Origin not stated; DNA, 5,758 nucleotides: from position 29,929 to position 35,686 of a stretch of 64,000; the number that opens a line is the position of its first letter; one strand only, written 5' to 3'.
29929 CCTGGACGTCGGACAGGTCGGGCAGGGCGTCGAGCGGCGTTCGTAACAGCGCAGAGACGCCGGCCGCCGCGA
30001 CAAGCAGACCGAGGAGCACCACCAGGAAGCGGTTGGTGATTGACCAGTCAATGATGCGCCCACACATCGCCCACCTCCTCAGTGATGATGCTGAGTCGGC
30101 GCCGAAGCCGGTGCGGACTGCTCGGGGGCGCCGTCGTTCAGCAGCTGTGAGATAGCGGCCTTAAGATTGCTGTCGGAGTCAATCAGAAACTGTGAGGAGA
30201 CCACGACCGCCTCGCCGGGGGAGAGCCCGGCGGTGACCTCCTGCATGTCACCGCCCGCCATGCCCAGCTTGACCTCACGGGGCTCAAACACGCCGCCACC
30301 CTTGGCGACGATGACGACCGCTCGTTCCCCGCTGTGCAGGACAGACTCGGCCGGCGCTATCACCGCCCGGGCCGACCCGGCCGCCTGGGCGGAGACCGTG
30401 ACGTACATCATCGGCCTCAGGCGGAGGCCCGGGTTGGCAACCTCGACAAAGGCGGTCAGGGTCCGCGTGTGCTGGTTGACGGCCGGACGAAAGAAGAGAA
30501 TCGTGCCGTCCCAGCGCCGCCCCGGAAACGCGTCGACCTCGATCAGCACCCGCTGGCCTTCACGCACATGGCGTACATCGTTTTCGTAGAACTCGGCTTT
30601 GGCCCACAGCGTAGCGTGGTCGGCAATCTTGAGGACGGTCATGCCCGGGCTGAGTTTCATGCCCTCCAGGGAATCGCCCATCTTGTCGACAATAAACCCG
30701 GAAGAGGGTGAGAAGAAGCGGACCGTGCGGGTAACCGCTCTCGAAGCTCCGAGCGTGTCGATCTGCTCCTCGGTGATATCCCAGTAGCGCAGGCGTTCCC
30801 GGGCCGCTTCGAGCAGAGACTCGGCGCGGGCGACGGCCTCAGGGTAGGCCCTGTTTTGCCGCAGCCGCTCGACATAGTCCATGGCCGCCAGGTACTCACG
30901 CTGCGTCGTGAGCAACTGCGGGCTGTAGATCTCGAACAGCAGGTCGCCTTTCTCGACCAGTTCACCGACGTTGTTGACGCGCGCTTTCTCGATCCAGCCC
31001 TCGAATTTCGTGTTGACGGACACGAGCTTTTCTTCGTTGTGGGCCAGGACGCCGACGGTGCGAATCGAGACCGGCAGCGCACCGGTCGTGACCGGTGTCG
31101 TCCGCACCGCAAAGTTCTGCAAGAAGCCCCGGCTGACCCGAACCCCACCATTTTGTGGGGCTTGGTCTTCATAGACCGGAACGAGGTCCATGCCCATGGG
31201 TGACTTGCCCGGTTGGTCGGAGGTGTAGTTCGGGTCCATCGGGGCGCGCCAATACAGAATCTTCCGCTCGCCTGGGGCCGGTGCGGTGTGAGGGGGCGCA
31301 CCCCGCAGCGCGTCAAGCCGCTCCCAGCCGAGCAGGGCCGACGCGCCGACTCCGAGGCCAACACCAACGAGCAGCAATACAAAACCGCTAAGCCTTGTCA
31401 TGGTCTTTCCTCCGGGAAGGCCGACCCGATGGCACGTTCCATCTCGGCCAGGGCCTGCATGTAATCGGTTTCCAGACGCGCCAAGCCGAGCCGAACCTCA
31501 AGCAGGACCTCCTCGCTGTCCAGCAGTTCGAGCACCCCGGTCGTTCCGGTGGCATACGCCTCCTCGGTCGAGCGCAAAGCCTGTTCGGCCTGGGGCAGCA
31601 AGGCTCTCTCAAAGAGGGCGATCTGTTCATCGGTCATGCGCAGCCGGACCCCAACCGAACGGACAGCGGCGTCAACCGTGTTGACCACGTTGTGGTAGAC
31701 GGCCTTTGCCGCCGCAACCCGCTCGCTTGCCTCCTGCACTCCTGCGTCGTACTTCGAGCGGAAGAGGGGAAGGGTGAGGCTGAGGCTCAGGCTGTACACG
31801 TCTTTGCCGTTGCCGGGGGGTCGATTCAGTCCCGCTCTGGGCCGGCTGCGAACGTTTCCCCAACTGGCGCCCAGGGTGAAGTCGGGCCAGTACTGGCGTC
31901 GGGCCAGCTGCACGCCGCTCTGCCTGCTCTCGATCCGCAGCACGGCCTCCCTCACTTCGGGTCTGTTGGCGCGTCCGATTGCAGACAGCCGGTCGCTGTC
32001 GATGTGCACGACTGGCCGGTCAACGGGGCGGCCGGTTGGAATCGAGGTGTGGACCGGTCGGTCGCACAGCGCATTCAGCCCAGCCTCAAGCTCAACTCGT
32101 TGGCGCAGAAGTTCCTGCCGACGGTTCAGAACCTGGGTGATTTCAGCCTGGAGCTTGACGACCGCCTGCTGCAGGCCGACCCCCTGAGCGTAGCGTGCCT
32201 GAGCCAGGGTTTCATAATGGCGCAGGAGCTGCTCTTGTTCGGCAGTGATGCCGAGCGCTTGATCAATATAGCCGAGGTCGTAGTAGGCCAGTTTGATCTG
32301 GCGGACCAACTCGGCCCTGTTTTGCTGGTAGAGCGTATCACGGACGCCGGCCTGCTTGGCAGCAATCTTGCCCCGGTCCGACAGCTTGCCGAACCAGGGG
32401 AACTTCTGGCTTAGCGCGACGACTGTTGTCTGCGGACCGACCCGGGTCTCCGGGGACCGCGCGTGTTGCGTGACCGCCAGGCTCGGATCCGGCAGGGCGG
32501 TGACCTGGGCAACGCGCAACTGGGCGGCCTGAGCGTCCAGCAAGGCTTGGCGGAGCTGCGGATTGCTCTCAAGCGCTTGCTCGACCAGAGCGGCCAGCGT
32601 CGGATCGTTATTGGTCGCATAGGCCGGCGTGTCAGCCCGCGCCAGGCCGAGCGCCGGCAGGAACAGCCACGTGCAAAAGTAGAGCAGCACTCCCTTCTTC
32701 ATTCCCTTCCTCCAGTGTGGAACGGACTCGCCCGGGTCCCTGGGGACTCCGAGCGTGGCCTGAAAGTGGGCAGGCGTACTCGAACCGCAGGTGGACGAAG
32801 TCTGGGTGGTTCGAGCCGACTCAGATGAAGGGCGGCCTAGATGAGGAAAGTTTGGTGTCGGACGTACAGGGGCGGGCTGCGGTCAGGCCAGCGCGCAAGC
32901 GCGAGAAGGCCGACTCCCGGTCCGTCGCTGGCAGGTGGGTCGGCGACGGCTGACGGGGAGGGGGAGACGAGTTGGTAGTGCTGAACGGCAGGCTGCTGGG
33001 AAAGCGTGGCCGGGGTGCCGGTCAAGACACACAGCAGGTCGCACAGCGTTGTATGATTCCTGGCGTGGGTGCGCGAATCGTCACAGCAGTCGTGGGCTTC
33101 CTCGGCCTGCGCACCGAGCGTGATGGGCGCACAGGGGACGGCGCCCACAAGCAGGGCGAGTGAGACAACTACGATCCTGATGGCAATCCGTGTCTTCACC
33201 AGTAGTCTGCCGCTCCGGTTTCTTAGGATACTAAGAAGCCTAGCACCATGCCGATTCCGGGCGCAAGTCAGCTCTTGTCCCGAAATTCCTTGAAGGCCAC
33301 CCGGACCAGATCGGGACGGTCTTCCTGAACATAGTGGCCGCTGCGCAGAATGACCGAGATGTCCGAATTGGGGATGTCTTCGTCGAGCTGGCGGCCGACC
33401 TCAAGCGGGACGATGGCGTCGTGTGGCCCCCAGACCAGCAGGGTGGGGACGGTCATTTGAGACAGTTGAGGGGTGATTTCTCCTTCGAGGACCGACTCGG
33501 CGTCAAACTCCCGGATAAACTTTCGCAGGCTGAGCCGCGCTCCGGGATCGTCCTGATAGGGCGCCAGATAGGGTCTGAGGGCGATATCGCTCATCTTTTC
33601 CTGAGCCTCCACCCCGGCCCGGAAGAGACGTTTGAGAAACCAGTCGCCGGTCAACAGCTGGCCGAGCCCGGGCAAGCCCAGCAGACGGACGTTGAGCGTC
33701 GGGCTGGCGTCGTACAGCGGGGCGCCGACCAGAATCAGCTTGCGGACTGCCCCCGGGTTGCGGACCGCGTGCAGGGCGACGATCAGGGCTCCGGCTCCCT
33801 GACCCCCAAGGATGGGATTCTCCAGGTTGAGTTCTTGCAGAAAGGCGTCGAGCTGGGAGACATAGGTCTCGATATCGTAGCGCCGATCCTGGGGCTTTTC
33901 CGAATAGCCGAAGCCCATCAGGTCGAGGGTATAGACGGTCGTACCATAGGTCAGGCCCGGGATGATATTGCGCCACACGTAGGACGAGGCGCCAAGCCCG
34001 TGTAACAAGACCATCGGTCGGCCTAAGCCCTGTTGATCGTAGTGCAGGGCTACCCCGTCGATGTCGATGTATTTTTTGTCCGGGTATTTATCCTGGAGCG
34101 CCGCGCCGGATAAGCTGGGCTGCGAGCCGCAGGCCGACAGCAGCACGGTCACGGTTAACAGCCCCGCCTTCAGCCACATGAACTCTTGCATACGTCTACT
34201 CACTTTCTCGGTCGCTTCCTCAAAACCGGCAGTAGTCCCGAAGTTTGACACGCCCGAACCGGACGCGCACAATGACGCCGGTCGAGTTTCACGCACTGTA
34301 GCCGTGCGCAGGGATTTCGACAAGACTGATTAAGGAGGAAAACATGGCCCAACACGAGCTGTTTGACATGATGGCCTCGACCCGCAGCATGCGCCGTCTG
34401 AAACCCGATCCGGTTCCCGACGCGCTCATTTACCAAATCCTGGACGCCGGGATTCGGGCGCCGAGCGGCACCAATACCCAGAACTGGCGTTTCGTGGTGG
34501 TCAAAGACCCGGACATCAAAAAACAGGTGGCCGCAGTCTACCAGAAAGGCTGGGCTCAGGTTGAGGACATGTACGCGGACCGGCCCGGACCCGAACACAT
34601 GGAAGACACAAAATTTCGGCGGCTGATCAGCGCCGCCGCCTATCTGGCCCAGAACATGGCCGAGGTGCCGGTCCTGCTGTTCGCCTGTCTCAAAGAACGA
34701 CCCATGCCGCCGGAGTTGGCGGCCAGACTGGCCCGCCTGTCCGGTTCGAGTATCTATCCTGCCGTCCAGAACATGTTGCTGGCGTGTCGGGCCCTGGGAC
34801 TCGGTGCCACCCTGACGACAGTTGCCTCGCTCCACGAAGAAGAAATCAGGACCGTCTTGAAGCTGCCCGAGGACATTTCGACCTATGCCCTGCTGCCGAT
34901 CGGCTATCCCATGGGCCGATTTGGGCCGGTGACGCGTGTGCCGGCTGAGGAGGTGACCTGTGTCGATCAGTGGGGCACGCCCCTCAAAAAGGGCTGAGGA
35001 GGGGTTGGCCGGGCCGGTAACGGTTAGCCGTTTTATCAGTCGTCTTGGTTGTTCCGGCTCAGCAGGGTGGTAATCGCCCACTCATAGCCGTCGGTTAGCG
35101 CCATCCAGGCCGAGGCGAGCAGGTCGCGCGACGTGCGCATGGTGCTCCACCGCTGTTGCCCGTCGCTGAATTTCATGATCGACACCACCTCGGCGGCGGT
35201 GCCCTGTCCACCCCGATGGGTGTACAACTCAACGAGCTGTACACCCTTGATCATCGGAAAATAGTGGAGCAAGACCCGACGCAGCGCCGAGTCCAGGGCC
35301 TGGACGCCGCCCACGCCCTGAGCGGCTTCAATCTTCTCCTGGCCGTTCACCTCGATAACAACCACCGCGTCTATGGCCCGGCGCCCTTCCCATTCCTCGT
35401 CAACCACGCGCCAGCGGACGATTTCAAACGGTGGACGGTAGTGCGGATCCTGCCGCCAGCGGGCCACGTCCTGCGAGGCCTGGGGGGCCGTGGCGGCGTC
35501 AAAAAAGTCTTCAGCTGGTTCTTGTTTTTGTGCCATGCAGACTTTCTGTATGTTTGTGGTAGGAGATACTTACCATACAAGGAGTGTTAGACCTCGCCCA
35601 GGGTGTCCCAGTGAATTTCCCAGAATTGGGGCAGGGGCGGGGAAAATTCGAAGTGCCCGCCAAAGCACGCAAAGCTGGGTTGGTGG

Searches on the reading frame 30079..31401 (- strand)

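Call 19: search_protein_families(library=pfam, proteins=[window:30079-31401:-], max_evalue=0.0001)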
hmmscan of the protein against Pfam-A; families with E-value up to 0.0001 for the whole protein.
window:30079-31401:- (440 aa): 3 families
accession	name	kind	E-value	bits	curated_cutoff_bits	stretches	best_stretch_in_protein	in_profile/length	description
PF16576.10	HlyD_D23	-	2.6e-63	213.6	30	1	111-334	4-214/214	Barrel-sandwich domain of CusB or HlyD membrane-fusion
PF13437.12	HlyD_3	-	1.3e-15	58.5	22.2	1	230-329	3-104/106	HlyD family secretion protein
PF19335.5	HMBD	-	8.8e-08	32.4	23.6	1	51-76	2-28/28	Heavy metal binding domain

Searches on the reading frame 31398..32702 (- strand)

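Call 19: search_protein_families(library=pfam, proteins=[window:31398-32702:-], max_evalue=0.0001)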
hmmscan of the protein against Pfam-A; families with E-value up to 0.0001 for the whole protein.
window:31398-32702:- (434 aa): 1 family
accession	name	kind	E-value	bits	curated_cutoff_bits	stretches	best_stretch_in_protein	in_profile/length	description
PF02321.23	OEP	-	3.3e-45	154.6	22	2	239-426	4-187/187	Outer membrane efflux protein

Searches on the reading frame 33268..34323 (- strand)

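Call 20: search_protein_families(library=pfam, proteins=[window:33268-34323:-], max_evalue=0.0001)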
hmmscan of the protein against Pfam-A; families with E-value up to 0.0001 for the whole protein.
window:33268-34323:- (351 aa): 4 families
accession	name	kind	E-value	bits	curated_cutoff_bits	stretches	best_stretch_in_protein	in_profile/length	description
PF00561.26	Abhydrolase_1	-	1.4e-30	107.2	25.8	1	103-337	2-245/245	alpha/beta hydrolase fold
PF12697.13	Abhydrolase_6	-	1.9e-19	71.6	26.3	1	104-340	1-214/217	Alpha/beta hydrolase family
PF12146.15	Hydrolase_4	-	2.4e-15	57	27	1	104-329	7-229/239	Serine aminopeptidase, S33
PF03096.20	Ndr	-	5.9e-08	32.2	23.3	1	153-347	84-275/283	Ndr family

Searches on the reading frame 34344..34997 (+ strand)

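Call 20: search_protein_families(library=pfam, proteins=[window:34344-34997:+], max_evalue=0.0001)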
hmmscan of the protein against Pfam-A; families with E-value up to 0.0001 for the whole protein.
window:34344-34997:+ (217 aa): 2 families
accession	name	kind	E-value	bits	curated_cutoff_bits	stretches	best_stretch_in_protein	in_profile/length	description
PF00881.29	Nitroreductase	-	1.1e-26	94.5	23.5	1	12-188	3-167/167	Nitroreductase family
PF14512.11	TM1586_NiRdase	-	3.7e-06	27.2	27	0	29-60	160-191/215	Putative TM nitroreductase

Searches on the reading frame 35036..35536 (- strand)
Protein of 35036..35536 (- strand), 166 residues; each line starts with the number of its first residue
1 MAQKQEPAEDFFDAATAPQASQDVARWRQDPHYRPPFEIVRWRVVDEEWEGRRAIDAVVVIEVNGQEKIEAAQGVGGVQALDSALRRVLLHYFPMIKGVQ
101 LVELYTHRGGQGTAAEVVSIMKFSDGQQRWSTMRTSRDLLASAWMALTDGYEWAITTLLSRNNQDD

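Call 20: search_protein_families(library=pfam, proteins=[window:35036-35536:-], max_evalue=0.0001)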
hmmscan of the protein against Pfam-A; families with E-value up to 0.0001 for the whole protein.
window:35036-35536:- (166 aa): 1 family
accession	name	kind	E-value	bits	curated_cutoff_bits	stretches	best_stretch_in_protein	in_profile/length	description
PF08502.15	LeuA_dimer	-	2e-13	50.8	24.9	1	35-152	20-128/131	LeuA allosteric (dimerisation) domain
